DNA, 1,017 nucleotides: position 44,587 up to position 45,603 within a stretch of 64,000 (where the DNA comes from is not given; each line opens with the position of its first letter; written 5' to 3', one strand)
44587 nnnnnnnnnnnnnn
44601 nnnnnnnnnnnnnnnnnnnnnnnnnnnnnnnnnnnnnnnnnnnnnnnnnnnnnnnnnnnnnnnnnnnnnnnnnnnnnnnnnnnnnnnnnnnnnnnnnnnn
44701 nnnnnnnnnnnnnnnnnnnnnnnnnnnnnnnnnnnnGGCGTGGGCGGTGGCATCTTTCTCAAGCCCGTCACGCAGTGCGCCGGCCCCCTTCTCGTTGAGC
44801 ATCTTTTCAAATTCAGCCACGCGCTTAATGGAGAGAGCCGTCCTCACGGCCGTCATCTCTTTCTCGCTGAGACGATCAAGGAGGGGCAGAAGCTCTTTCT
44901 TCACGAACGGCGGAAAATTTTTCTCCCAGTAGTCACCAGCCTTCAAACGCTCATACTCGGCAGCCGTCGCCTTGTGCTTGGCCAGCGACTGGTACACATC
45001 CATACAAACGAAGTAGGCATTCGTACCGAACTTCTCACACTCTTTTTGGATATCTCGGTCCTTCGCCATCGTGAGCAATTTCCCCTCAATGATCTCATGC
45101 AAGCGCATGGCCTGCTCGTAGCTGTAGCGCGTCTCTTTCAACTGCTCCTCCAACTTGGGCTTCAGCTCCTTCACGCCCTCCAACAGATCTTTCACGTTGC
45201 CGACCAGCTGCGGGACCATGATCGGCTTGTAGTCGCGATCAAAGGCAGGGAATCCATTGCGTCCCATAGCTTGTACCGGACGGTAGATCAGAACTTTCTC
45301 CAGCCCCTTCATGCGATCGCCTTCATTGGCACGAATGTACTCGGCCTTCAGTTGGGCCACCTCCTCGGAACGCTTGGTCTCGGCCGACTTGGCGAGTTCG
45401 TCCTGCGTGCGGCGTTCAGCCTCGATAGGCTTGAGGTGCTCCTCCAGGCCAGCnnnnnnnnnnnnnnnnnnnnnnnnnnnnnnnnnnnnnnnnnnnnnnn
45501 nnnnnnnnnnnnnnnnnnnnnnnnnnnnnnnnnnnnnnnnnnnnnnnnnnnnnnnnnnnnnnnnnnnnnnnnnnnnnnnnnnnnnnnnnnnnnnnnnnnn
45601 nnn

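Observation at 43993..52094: Four-gene operon of unplaceable proteins (137, 150, 820, 1536 aa) running straight into gyrA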

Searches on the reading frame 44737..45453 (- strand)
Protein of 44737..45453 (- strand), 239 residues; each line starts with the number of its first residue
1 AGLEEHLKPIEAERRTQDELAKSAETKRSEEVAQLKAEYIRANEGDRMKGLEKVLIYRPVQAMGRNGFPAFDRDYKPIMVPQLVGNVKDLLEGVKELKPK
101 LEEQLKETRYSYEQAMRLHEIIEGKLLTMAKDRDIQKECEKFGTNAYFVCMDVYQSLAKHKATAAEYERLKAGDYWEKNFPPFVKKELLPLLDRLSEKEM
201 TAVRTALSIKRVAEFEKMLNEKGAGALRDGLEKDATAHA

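Call 62: search_protein_families(library=pfam, proteins=[window:44737-45453:-], max_evalue=10)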
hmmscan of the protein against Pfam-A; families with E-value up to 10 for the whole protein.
window:44737-45453:- (239 aa): 2 families
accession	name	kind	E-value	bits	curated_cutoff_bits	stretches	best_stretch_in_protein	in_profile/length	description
PF11598.13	COMP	-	0.035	14.9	23.9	1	82-110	5-33/45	Cartilage oligomeric matrix protein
PF23311.1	DUF7084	-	0.17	12.2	27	0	94-115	8-29/48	Domain of unknown function (DUF7084)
